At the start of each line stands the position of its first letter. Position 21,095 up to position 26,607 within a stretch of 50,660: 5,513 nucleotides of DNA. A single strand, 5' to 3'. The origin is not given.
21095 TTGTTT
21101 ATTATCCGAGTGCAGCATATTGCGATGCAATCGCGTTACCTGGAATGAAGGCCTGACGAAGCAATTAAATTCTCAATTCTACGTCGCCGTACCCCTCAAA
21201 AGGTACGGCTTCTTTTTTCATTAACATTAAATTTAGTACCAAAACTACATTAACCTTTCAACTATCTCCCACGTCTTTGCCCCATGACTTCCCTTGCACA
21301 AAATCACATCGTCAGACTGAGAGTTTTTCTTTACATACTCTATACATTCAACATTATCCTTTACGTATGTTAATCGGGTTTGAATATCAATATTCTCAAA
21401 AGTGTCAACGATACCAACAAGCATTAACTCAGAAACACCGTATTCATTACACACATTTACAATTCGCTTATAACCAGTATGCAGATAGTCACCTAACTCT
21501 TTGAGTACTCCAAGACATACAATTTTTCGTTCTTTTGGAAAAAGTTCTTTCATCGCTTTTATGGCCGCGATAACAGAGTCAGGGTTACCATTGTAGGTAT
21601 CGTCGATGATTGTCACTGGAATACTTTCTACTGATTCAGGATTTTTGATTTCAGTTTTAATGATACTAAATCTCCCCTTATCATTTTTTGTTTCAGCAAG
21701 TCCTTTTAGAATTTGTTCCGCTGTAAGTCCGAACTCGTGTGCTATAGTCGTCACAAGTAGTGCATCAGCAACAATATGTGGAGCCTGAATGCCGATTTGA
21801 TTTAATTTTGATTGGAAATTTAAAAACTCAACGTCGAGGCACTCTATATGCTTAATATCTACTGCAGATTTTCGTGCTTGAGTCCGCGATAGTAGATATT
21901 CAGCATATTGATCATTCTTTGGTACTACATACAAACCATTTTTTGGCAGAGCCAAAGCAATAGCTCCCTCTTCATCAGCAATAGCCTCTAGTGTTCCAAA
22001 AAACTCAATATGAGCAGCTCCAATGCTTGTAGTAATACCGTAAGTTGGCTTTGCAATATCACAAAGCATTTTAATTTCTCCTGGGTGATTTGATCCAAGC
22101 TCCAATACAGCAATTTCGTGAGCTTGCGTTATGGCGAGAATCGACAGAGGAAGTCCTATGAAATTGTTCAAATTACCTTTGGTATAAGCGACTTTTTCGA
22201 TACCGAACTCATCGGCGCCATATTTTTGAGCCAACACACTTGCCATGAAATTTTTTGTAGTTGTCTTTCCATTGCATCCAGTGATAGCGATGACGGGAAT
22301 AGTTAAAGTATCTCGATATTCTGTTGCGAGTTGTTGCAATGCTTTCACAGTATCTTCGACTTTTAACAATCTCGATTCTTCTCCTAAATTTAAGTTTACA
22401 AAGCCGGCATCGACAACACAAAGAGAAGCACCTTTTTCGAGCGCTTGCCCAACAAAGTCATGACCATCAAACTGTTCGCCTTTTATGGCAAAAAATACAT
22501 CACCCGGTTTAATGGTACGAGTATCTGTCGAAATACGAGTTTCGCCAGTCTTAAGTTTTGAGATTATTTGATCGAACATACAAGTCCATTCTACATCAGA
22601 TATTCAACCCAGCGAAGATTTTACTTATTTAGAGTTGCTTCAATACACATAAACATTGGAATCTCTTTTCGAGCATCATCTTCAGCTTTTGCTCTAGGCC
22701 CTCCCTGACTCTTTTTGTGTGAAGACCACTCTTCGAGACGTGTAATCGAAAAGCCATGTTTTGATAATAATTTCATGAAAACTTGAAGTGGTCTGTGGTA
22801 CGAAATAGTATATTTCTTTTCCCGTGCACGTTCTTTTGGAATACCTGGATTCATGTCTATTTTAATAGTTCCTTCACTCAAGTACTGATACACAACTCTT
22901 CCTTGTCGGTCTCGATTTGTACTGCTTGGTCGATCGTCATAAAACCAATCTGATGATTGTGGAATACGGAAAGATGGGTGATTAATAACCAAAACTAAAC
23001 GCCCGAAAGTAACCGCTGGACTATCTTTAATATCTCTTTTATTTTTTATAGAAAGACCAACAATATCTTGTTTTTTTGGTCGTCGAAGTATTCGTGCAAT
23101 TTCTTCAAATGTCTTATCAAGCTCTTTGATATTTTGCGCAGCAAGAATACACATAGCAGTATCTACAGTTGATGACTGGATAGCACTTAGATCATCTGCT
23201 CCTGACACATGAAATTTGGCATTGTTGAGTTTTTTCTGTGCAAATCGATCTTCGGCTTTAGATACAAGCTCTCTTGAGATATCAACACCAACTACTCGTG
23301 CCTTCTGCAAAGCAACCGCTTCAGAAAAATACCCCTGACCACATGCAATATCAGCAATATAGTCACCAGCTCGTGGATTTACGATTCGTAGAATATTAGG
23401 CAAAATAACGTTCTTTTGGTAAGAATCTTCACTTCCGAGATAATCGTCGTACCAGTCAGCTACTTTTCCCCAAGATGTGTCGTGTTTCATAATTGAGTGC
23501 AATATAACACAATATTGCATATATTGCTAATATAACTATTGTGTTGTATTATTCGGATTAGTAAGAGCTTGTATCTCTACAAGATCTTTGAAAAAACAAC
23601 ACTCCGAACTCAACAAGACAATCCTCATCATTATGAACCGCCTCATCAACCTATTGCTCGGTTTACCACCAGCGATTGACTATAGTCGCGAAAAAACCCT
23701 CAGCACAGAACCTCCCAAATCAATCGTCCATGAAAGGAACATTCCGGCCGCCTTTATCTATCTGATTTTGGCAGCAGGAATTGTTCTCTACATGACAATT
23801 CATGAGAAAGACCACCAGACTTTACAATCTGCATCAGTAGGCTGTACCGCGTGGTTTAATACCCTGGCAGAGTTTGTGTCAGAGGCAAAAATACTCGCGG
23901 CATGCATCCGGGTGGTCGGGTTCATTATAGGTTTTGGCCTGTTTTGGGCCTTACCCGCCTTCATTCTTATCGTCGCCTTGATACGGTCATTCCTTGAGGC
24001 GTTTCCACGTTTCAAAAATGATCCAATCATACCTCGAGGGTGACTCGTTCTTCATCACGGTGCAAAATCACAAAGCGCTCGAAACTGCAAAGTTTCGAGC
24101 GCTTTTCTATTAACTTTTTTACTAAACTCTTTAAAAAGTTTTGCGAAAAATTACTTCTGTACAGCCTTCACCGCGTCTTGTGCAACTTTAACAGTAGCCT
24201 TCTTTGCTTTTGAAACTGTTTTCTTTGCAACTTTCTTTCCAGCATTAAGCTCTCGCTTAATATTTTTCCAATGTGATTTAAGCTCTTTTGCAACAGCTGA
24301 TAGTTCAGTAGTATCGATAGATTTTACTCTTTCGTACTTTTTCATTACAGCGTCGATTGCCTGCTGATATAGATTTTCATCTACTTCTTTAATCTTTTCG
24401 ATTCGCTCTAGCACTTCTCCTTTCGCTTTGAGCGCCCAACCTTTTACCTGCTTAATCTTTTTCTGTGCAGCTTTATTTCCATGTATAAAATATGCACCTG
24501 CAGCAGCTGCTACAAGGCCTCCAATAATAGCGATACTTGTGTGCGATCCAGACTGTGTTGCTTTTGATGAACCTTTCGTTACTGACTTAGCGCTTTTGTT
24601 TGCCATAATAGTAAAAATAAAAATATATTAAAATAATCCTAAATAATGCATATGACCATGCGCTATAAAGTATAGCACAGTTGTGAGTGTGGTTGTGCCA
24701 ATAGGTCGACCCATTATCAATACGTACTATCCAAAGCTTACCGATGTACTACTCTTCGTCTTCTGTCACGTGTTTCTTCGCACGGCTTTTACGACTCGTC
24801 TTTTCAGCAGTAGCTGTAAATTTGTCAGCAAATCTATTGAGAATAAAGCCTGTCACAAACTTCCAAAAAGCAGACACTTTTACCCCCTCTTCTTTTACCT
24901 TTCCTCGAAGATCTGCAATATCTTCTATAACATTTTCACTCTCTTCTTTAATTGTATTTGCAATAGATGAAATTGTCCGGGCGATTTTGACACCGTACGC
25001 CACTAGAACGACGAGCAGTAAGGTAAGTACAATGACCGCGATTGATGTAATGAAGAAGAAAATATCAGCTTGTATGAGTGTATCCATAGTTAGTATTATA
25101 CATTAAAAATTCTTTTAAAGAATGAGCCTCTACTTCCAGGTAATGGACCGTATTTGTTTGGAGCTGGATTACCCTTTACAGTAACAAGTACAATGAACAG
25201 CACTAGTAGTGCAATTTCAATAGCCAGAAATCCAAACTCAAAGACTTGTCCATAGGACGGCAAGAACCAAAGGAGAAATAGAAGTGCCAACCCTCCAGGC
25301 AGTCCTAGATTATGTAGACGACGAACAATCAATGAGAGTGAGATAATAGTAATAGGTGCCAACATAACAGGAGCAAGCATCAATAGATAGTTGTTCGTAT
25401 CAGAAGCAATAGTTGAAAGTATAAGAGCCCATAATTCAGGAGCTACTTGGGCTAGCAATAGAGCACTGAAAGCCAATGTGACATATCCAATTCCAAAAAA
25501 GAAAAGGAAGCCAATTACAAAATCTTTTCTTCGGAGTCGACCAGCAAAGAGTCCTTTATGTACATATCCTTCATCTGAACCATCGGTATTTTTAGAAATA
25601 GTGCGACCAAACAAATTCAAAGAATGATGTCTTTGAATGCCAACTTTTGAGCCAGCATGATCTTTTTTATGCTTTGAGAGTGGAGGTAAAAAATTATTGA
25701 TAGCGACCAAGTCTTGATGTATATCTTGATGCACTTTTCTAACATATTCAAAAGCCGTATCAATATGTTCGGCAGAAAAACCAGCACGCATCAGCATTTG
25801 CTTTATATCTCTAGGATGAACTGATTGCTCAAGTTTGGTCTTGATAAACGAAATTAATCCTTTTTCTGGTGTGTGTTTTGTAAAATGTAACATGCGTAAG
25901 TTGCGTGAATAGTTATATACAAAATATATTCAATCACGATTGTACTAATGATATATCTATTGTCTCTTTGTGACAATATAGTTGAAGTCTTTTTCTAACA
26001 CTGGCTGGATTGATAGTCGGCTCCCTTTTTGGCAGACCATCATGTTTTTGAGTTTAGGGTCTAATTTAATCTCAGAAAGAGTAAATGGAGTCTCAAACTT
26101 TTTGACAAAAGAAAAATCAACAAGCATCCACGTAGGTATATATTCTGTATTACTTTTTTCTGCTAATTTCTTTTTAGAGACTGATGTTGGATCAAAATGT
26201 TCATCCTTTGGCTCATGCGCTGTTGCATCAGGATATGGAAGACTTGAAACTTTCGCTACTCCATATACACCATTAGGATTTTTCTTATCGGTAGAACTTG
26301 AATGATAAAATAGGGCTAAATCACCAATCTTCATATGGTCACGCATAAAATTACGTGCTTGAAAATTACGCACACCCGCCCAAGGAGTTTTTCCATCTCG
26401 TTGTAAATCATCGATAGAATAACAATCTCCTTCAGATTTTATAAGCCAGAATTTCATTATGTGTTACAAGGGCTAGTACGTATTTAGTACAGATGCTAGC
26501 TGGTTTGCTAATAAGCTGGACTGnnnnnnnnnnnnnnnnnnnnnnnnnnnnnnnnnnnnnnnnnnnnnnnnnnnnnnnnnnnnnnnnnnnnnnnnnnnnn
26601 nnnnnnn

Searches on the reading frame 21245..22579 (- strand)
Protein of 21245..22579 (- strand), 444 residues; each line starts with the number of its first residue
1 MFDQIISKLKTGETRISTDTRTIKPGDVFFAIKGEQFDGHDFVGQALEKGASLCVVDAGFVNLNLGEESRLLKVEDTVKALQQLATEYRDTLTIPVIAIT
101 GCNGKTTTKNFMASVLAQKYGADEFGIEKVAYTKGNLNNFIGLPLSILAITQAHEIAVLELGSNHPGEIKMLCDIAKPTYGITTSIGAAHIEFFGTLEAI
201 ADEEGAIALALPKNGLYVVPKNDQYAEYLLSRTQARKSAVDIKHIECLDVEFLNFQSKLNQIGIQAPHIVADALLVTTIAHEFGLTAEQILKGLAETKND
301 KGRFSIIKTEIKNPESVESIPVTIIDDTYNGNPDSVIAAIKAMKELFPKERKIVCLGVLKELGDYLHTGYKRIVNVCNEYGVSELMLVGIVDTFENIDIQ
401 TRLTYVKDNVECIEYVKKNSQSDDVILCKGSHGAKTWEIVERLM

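Call 18: search_protein_families(library=pfam, proteins=[window:21245-22579:-], max_evalue=0.000001)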
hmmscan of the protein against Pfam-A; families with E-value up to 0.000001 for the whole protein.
window:21245-22579:- (444 aa): 3 families
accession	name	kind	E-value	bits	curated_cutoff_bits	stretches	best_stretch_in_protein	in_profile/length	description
PF08245.18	Mur_ligase_M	-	1.5e-29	103.9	24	1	99-238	1-140/200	Mur ligase middle domain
PF02875.26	Mur_ligase_C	-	8.6e-16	59.4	28.4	1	317-432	6-127/127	Mur ligase, glutamate ligase domain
PF01225.30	Mur_ligase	-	9.2e-11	42.4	21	1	16-88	5-94/95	Mur ligase family, catalytic domain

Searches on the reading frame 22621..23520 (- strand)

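Call 18: search_protein_families(library=pfam, proteins=[window:22621-23520:-], max_evalue=0.000001)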
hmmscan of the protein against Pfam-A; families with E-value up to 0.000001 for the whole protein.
window:22621-23520:- (299 aa): 5 families
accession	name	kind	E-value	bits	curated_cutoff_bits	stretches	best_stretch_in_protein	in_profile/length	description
PF13847.12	Methyltransf_31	-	9.5e-16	58.2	27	1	52-147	4-103/145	Methyltransferase domain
PF13649.12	Methyltransf_25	-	1.6e-15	58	27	1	55-146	1-94/97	Methyltransferase domain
PF08241.18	Methyltransf_11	-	9.3e-15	55.5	21.2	1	57-146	2-88/95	Methyltransferase domain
PF08242.18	Methyltransf_12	-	2.1e-11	44.8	30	1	57-146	2-93/98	Methyltransferase domain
PF01209.24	Ubie_methyltran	-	4.3e-07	30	20.1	1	43-146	39-144/233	ubiE/COQ5 methyltransferase family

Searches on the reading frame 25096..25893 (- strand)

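Call 6: search_protein_families(library=pfam, proteins=[window:25096-25893:-], max_evalue=0.01)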
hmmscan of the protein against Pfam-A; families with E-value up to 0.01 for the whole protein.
window:25096-25893:- (265 aa): 2 families
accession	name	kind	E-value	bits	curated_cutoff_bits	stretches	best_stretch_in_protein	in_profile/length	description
PF05656.20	DUF805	-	2.1e-15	57.6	25.7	1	116-250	4-111/111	Protein of unknown function (DUF805)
PF04361.18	DUF494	-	0.0087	16.3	22.6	0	22-57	16-51/153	Protein of unknown function (DUF494)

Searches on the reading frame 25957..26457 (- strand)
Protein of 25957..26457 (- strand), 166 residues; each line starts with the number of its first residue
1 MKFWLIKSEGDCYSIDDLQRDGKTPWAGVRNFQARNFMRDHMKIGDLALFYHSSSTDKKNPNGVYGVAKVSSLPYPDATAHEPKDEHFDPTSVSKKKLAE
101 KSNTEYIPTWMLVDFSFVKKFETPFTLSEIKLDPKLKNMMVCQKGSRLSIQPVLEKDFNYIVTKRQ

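Call 6: search_protein_families(library=pfam, proteins=[window:25957-26457:-], max_evalue=0.01)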
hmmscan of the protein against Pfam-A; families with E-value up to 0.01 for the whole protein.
window:25957-26457:- (166 aa): 1 family
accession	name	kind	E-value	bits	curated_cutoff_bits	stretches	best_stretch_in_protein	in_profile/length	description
PF01878.24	EVE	-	3.1e-45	154.2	23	1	2-162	1-143/145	EVE domain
